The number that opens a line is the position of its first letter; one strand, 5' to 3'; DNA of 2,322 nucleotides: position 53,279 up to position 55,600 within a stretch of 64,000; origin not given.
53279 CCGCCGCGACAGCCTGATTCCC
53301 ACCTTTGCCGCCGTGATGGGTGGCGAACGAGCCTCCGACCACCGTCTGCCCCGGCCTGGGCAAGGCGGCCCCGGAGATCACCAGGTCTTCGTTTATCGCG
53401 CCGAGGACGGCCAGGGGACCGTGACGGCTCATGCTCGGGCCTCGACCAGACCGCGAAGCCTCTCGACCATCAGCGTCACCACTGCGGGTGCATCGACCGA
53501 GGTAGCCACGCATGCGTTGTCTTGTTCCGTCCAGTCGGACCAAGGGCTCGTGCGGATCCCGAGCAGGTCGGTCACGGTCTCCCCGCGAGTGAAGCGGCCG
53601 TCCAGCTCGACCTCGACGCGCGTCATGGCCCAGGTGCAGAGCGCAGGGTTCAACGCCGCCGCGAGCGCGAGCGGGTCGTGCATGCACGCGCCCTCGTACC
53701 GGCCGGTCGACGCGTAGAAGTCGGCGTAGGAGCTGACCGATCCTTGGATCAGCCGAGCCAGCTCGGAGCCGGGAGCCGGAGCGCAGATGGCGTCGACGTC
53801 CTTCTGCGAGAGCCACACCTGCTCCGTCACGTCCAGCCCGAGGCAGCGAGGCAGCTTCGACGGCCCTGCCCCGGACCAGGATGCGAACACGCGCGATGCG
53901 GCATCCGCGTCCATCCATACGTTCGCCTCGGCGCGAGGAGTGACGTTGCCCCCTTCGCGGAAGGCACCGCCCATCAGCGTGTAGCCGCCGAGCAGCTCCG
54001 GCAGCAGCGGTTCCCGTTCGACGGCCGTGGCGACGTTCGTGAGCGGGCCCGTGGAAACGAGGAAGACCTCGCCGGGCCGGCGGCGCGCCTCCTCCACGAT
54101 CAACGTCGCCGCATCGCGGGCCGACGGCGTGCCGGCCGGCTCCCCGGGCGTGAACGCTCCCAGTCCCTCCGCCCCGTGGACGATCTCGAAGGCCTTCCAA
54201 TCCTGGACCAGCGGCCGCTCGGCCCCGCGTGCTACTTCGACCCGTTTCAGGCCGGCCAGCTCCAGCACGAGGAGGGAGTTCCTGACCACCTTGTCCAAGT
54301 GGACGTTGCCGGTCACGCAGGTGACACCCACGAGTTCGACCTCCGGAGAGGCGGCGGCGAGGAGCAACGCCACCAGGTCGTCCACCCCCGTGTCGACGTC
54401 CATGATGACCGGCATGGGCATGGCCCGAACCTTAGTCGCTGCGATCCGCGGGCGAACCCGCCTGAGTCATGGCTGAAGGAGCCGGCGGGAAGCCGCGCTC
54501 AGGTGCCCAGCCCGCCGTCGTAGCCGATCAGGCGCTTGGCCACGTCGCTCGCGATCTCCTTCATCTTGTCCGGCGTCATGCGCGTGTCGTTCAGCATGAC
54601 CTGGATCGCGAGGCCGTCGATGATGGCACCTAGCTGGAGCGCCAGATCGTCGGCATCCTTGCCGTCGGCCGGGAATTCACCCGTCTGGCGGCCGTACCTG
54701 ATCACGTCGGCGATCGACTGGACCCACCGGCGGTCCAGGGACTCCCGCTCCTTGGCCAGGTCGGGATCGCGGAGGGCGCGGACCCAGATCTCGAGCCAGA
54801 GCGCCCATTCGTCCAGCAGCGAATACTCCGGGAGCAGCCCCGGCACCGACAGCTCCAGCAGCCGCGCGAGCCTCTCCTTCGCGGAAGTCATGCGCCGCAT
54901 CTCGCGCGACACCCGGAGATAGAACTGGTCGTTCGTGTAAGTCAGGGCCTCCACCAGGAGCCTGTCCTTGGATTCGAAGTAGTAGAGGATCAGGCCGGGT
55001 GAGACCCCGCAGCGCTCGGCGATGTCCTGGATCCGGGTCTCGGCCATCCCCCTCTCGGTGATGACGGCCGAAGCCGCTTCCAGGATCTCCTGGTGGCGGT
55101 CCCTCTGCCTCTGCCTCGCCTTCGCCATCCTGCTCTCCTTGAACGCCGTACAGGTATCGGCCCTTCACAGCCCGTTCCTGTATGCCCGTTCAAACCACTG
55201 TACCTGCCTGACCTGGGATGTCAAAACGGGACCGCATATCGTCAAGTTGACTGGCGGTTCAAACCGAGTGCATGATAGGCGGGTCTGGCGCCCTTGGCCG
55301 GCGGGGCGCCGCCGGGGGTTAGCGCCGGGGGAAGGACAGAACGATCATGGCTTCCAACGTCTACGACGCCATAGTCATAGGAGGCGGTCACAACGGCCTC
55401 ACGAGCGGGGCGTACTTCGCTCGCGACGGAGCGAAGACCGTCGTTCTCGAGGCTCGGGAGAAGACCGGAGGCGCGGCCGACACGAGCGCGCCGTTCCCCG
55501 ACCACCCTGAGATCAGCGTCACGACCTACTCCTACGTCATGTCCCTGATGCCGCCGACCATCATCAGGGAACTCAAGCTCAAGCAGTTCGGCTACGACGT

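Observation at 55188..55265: Shared near-palindromic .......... motif links the pot-1 promoter and the TetR/CrtI-like divergent promoter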

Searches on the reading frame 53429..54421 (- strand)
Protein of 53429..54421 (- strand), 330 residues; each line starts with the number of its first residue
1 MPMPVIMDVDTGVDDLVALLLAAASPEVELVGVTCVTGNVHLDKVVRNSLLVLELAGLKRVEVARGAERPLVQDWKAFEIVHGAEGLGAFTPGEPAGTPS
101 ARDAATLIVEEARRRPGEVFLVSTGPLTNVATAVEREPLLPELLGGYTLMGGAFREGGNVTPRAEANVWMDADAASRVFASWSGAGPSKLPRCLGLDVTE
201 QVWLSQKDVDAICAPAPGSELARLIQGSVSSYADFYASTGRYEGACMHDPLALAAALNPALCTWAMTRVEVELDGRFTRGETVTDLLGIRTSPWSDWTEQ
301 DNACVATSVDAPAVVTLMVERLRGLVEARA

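Call 7: search_protein_families(library=pfam, proteins=[window:53429-54421:-])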
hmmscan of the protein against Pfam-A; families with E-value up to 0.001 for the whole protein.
window:53429-54421:- (330 aa): 1 family
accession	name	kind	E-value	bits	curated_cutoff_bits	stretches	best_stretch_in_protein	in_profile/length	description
PF01156.24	IU_nuc_hydro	-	1.1e-83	281.7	34.2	1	5-314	1-295/297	Inosine-uridine preferring nucleoside hydrolase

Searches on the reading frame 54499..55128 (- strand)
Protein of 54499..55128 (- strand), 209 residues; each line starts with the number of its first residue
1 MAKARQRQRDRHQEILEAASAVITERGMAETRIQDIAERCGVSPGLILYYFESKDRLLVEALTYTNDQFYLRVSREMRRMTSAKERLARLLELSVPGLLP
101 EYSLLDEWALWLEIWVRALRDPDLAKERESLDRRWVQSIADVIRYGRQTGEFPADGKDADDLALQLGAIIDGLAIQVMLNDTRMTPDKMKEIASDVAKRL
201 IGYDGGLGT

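Call 7: search_protein_families(library=pfam, proteins=[window:54499-55128:-])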
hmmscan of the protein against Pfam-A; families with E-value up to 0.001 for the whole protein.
window:54499-55128:- (209 aa): 3 families
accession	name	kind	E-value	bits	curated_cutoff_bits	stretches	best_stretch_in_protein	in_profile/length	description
PF13977.11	TetR_C_6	-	2.3e-22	79.8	27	1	84-201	2-114/115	BetI-type transcriptional repressor, C-terminal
PF00440.29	TetR_N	-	2.2e-15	56.6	24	1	15-60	1-46/47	Bacterial regulatory proteins, tetR family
PF16925.10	TetR_C_13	-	0.00024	21.9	27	1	129-186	46-102/109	Tetracyclin repressor-like, C-terminal domain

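Call 30: search_protein_families(library=ncbifam, proteins=[window:54499-55128:-], max_evalue=0.00001)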
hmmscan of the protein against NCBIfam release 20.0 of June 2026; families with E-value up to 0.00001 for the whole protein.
window:54499-55128:- (209 aa): 16 families
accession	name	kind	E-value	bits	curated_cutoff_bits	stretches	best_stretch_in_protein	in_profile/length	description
TIGR03384.1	betaine_BetI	equivalog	7.3e-25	87.8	201.3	1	9-198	7-186/189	choline-binding transcriptional repressor BetI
NF001978.0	PRK00767.1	equivalog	6.3e-22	78.3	118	1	9-200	8-190/197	transcriptional regulator BetI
NF053878.1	FATransRegFadRBac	equivalog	1.2e-14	54.5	200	1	9-158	2-146/190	fatty acid metabolism transcriptional regulator FadR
NF011572.0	PRK14996.1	equivalog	1.6e-14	54.2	144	1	9-191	7-180/192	TetR family transcriptional regulator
NF041196.1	ScbR_bind_reg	equivalog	2.1e-10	41.1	150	1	10-175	6-163/191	ScbR family autoregulator-binding transcription factor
NF050111.1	TransRegSACE7040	equivalog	1.8e-09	37.7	250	1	10-105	1-96/186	SACE_7040 family transcriptional regulator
NF033703.1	transcr_KstR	equivalog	1.9e-09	37.4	280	1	7-93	4-90/185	cholesterol catabolism transcriptional regulator KstR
NF037937.1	septum_RefZ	equivalog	1.1e-08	35.3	180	1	13-91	2-82/195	forespore capture DNA-binding protein RefZ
NF011584.0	PRK15008.1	equivalog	3.2e-08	33.7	230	1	9-69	17-77/212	HTH-type transcriptional regulator RutR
TIGR03613.1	RutR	equivalog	3.3e-08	33.6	368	1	9-66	7-64/202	pyrimidine utilization regulatory protein R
NF053731.1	TransRegFasRMycb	equivalog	4.1e-08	33.2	330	1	5-88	6-89/199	HTH-type transcriptional activator FasR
NF007949.0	PRK10668.1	equivalog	1.7e-07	31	271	1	3-66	4-67/216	multidrug efflux transporter transcriptional repressor AcrR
NF051457.1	acryl_TF_AcuR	equivalog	3.8e-07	29.6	247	1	3-92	10-100/204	acrylate utilization transcriptional regulator AcuR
NF007430.0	PRK09975.1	equivalog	7.6e-07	28.5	274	1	5-61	6-62/220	acrEF/envCD operon transcriptional regulator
NF040929.1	quorum_TF_HapR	equivalog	8.6e-07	28.9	350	1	3-110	8-115/200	LuxR/HapR/OpaR family quorum-sensing transcriptional regulator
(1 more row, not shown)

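Call 37: search_solved_structures(query=window:54499-55128:-, max_evalue=0.00001)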
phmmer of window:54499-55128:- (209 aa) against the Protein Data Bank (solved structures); distinct sequences matched with E-value up to 0.00001: 51.
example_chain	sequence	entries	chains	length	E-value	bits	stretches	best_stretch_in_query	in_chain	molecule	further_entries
4ich_A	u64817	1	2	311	4.6e-31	111.2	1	3-196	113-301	Transcriptional regulator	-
4kwa_A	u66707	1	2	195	5.6e-31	110.9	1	9-196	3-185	Transcriptional regulator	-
4jnn_A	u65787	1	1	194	6.8e-31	110.6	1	10-196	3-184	Transcriptional regulator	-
4nel_A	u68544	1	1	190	1.1e-30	110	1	12-196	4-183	Transcriptional regulator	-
2g3b_A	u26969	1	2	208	1.5e-17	67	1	10-178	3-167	putative TetR-family transcriptional regulator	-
1vi0_A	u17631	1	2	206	1.3e-11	47.7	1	6-181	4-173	transcriptional regulator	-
3whb_A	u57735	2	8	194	1.5e-11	47.5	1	7-181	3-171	Fatty acid metabolism regulator protein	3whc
9b7y_A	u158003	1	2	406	1.3e-10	44.4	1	4-70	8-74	Transcriptional repressor Mce3R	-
8zf3_A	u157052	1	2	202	8e-10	41.8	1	5-193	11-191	Hypothetical OpaR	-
3e7q_A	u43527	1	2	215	2.1e-09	40.4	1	9-191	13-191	transcriptional regulator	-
3crj_A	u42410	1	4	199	5.8e-09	39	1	9-198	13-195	Transcription regulator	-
3knw_A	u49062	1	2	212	8.9e-09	38.4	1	8-153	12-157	Putative transcriptional regulator (TetR/AcrR family)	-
8zf2_A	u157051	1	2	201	1.8e-08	37.4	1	5-202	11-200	Quorum-sensing regulator of virulence HapR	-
7k1a_A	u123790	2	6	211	2e-08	37.3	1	5-64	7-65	HTH-type transcriptional regulator TtgR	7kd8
3vuq_A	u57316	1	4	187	2.2e-08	37.2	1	9-151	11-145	Transcriptional regulator (TetR/AcrR family)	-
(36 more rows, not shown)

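Call 82: search_solved_structures(query=window:54499-55128:-, max_evalue=1e-25, show_alignments=2)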
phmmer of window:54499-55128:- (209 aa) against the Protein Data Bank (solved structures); distinct sequences matched with E-value up to 1e-25: 4.
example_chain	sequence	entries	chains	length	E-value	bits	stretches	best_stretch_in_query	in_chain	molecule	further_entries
4ich_A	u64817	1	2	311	4.6e-31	111.2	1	3-196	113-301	Transcriptional regulator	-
4kwa_A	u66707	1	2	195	5.6e-31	110.9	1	9-196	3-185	Transcriptional regulator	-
4jnn_A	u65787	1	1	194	6.8e-31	110.6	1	10-196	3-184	Transcriptional regulator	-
4nel_A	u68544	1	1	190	1.1e-30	110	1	12-196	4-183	Transcriptional regulator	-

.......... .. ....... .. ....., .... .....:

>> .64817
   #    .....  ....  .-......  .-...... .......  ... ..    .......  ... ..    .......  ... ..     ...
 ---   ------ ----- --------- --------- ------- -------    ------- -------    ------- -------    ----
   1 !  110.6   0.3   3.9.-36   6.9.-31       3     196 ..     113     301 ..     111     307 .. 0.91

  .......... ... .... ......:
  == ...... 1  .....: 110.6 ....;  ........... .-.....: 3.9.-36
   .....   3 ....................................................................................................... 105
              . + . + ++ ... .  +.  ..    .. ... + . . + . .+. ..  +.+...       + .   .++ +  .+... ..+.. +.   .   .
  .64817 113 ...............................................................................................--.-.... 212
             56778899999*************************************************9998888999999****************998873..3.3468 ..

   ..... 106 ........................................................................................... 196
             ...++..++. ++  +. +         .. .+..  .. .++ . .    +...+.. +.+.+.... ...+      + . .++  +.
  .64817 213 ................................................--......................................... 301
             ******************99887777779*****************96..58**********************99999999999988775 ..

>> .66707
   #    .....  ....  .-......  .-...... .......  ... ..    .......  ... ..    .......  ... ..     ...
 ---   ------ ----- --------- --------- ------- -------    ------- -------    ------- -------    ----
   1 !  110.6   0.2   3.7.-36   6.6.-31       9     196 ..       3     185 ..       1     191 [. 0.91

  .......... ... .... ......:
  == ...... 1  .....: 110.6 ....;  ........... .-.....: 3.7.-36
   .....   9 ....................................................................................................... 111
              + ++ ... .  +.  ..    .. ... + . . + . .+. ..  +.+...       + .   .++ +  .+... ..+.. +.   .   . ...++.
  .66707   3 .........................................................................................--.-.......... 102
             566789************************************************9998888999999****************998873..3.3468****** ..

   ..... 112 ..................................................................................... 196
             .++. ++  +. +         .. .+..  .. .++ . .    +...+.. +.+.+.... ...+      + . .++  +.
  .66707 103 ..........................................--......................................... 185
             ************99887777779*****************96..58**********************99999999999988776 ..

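Call 86: predict_structure(protein=window:54499-55128:-)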
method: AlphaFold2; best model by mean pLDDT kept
length: 209 residues; sequences in the alignment: 1
mean_pLDDT: 58.1   pTM: 0.57
mean pLDDT of the five models: 58.1, 57.1, 56.0, 52.4, 44.9
residues with pLDDT >= 90: 1; 70-90: 60; 50-70: 61; < 50: 87
segments of 3 or more residues with pLDDT < 50: 1-9, 11-31, 39-66, 96-110, 207-209
pLDDT, mean of each block of 10 residues (from residue 1): 43 43 40 49 44 36 45 67 78 54 42 50 58 74 88 84 74 55 61 77 59
secondary structure, 60 per line:
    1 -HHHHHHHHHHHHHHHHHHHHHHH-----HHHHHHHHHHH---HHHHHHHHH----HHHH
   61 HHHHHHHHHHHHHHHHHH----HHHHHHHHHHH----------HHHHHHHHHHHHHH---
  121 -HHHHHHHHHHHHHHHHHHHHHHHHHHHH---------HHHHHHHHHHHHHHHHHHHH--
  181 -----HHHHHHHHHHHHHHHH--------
elements in order: H2-24 H30-40 H44-52 H57-78 H83-93 H104-117 H122-149 H159-178 H186-201

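Call 88: fold_search(model_id=the predicted structure, library=pdb)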
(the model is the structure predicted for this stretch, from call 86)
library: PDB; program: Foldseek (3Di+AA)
matches with E <= 10: 418; with E <= 0.001: 21
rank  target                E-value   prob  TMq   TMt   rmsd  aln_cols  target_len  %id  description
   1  4jnn                  1.8e-08  1.00  0.62  0.67   9.9       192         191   36  Crystal structure of a putative transcriptional regulator from Saccharomonospora viridis in complex with benzamidine (released 2013-04-10)
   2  4nel                  3.7e-08  1.00  0.62  0.67  10.0       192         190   36  Crystal structure of a putative transcriptional regulator from Saccharomonospora viridis in complex with N,N-dimethylmet (released 2013-12-04)
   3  4ich_A                9.4e-08  1.00  0.62  0.67  10.4       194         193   36  Crystal structure of a putative TetR family transcriptional regulator from Saccharomonospora viridis DSM 43017 (released 2013-01-02)
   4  4kwa_B                1.1e-07  1.00  0.62  0.67   9.8       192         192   36  Crystal structure of a putative transcriptional regulator from Saccharomonospora viridis in complex with choline (released 2013-06-12)
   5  4ich_B                1.5e-07  1.00  0.62  0.67   9.8       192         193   36  Crystal structure of a putative TetR family transcriptional regulator from Saccharomonospora viridis DSM 43017 (released 2013-01-02)
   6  5vl9_A                2.7e-05  1.00  0.53  0.58  12.3       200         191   22  Crystal structure of EilR in complex with eilO DNA element (released 2018-06-27)
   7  5vl9_B                2.9e-05  1.00  0.59  0.65  11.4       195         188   21  Crystal structure of EilR in complex with eilO DNA element (released 2018-06-27)
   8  5vl9_D                3.9e-05  1.00  0.53  0.58  12.3       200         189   22  Crystal structure of EilR in complex with eilO DNA element (released 2018-06-27)
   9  2g3b_B                9.2e-05  1.00  0.58  0.63  10.0       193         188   27  Crystal structure of putative TetR-family transcriptional regulator from Rhodococcus sp. (released 2006-03-14)
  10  8zf2_A                9.2e-05  1.00  0.52  0.57  10.6       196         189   23  Quorum Sensing master regulator HapR of Photobacterium marinum (released 2025-05-07)
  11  8wp6                  1.1e-04  1.00  0.58  0.65   8.9       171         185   23  Crystal structure of a TetR family regulator AmvR from Acinetobacter baumannii (APO FORM) (released 2025-04-16)
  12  5vlm_C                1.6e-04  1.00  0.59  0.66  11.6       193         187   20  Crystal structure of EilR in complex with crystal violet (released 2018-06-27)
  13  3whc_F                1.7e-04  1.00  0.51  0.56   9.5       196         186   23  Crystal structure of a transcriptional regulator FadR from Bacillus subtilis in complex with stearoyl-CoA (released 2014-03-19)
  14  9ipt_B                1.7e-04  1.00  0.57  0.64  10.6       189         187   23  Crystal structure of a TetR family regulator AmvR from Acinetobacter baumannii with spermidine bound (released 2025-07-16)
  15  3crj_B                2.3e-04  1.00  0.56  0.62  10.3       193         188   27  Crystal structure of a TetR transcription regulator from Haloarcula marismortui ATCC 43049 (released 2008-04-22)
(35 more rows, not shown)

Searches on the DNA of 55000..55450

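Call 55: search_rna_families(source=window, start=55000, end=55450, threshold=evalue, max_evalue=1)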
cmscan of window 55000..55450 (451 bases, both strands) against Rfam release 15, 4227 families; matches with E-value up to 1: 1.
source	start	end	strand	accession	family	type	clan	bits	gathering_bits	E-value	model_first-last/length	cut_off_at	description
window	55290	55321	+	RF01681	P4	Gene; sRNA;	-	12.6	37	0.62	82-115/215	no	Pseudomonas sRNA P4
